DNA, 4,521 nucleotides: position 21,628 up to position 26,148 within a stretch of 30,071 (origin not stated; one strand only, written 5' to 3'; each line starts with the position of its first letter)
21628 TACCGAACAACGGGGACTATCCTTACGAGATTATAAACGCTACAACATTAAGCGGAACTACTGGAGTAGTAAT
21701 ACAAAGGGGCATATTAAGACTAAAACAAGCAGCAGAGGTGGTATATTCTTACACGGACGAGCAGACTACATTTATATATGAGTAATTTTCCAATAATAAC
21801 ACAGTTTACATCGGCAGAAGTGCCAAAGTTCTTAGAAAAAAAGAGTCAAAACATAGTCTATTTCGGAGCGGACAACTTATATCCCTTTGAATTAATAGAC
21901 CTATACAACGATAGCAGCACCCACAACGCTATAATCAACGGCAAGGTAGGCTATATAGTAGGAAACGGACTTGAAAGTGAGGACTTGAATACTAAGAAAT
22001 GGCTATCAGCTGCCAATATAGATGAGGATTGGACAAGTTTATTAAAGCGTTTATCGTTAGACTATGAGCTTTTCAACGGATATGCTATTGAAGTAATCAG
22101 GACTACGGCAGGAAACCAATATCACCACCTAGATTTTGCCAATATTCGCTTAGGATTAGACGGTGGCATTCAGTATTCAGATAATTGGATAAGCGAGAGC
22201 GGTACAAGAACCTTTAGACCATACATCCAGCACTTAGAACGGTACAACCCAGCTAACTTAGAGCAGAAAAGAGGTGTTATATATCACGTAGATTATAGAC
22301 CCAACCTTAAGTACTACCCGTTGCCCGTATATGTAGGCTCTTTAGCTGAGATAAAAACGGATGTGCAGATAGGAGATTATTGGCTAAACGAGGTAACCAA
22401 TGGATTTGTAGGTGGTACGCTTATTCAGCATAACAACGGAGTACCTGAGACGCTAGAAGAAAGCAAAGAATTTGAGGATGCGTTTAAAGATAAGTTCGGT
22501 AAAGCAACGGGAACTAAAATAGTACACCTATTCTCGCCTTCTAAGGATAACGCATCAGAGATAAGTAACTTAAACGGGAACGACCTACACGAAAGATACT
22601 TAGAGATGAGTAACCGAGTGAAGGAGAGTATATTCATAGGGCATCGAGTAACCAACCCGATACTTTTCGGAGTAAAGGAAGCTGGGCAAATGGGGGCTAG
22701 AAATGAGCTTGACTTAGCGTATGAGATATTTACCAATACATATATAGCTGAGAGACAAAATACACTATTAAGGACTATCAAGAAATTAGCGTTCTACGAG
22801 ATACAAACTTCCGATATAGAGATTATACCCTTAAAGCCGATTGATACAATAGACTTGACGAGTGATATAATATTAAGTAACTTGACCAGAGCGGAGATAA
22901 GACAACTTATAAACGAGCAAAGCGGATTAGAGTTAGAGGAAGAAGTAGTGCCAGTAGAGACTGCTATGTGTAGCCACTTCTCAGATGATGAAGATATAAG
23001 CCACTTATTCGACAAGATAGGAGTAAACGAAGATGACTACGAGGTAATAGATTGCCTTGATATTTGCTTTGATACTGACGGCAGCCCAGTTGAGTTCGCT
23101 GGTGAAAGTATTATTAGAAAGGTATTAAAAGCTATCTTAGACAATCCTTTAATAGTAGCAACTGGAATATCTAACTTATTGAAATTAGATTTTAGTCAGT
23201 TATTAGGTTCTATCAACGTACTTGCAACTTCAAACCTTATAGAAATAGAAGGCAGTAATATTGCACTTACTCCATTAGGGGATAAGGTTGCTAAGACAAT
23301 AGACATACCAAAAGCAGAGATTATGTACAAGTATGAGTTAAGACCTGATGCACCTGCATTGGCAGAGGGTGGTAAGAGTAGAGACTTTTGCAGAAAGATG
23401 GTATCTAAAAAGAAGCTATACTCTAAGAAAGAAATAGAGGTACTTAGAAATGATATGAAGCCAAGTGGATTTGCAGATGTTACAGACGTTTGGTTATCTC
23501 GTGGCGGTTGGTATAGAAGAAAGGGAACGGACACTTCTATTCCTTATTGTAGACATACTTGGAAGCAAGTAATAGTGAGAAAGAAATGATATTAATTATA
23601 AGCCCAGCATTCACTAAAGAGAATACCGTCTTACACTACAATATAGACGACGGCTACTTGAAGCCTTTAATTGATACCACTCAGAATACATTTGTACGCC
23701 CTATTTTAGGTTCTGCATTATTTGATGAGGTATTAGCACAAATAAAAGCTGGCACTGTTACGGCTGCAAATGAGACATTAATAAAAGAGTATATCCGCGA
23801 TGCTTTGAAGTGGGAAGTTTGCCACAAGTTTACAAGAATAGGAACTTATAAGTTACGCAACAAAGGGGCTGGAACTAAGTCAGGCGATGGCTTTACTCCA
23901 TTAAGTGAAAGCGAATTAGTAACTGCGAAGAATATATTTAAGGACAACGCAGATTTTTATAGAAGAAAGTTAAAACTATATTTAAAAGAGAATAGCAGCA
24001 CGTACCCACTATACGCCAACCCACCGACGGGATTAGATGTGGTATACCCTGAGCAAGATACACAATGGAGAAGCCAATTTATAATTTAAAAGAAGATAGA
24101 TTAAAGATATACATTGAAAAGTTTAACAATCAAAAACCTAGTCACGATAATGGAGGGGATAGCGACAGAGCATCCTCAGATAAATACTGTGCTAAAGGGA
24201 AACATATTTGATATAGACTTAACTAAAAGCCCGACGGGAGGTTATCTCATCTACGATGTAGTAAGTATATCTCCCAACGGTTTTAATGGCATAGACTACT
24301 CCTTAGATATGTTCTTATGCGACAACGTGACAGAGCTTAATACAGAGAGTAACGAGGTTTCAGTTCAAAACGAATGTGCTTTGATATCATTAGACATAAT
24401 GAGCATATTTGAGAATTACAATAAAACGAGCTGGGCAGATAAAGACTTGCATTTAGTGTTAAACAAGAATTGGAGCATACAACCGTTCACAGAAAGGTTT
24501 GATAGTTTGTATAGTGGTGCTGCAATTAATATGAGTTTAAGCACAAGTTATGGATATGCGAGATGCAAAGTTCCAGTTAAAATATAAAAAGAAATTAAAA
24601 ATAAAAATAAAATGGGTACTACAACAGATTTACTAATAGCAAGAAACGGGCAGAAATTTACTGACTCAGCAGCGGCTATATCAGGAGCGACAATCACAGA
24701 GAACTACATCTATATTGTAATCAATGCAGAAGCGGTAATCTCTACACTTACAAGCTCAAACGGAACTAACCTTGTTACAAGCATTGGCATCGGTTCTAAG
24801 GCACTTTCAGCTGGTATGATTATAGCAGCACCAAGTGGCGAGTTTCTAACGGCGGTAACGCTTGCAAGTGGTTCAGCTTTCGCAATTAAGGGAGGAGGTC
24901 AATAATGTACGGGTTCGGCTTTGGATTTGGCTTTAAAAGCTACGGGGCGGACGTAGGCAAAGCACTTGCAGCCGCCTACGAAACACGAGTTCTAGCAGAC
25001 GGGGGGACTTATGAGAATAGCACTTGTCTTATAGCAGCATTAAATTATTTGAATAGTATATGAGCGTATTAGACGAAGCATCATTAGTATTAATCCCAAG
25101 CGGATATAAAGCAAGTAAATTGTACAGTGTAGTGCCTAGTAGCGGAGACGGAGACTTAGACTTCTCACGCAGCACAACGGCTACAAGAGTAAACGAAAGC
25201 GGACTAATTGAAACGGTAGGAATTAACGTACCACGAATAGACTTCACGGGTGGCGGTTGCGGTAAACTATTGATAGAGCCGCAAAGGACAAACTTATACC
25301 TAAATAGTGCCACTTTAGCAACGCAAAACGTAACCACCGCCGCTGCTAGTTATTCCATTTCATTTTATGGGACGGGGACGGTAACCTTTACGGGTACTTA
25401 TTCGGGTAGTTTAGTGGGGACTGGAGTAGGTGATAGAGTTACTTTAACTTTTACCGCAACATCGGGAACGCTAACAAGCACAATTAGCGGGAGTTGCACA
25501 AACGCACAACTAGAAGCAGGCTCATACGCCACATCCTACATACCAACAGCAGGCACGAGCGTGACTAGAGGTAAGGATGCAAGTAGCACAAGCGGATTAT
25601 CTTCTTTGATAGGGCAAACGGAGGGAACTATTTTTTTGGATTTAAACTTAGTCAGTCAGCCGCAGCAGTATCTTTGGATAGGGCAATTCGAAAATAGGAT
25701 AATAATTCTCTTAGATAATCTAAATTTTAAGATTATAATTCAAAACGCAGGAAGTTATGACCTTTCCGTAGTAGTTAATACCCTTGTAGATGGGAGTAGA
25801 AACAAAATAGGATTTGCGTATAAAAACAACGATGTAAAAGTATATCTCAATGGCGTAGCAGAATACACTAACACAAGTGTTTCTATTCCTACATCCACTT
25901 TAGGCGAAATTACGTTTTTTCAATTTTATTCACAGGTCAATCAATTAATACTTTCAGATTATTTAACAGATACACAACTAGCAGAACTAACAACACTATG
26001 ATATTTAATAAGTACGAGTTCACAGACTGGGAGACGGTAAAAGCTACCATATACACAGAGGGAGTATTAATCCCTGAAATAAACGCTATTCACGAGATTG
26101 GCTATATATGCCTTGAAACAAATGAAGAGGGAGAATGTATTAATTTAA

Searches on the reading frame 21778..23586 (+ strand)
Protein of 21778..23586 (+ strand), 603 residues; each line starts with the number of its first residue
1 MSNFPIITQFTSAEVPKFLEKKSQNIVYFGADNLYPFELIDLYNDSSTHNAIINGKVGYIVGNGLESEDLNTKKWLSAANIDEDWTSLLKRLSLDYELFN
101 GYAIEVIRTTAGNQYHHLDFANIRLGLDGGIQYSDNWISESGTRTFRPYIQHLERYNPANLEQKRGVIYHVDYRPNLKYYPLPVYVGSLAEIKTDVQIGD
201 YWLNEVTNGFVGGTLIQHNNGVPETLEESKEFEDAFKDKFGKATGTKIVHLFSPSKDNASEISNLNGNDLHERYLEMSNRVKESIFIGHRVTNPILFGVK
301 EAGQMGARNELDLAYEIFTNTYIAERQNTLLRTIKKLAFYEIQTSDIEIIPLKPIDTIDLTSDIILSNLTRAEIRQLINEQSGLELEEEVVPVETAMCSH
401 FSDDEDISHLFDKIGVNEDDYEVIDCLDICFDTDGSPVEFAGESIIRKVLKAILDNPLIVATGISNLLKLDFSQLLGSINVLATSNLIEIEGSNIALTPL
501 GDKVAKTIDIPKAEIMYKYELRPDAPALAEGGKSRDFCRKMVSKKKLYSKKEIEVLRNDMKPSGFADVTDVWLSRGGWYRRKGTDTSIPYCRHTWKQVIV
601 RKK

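Call 24: search_protein_families(library=phrogs, proteins=[window:21778-23586:+], max_evalue=0.001)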
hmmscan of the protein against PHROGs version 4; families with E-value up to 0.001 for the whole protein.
window:21778-23586:+ (603 aa): 2 families
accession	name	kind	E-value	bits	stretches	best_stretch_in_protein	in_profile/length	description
phrog_11226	-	head and packaging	2.2e-29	103.7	1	20-359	18-384/388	portal protein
phrog_33693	-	head and packaging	2e-27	96.8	1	15-335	11-338/560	portal protein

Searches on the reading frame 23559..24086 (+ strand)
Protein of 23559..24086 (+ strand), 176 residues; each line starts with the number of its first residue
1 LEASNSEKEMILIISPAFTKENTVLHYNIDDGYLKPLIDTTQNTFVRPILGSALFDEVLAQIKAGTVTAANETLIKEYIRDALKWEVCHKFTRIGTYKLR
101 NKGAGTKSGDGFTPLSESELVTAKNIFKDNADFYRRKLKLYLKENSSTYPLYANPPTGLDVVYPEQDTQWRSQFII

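Call 92: search_protein_families(library=pfam, proteins=[window:23559-24086:+], max_evalue=0.01)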
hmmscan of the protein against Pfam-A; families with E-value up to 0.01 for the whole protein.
window:23559-24086:+ (176 aa): 1 family
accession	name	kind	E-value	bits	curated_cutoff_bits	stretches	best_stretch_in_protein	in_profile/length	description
PF20459.4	DUF6712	-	2e-19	70.1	25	1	47-157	2-116/121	Family of unknown function (DUF6712)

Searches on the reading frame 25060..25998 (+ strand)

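Call 24: search_protein_families(library=phrogs, proteins=[window:25060-25998:+], max_evalue=0.001)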
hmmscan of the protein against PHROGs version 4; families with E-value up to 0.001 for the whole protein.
window:25060-25998:+ (313 aa): 3 families
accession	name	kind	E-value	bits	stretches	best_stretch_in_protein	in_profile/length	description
phrog_5939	-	tail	4.1e-33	115.8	2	34-139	372-481/801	tail protein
phrog_34853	-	unknown function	1.2e-29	104.3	1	4-83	3-83/555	-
phrog_1419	-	tail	8.3e-12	45.1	1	24-98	392-461/793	tail protein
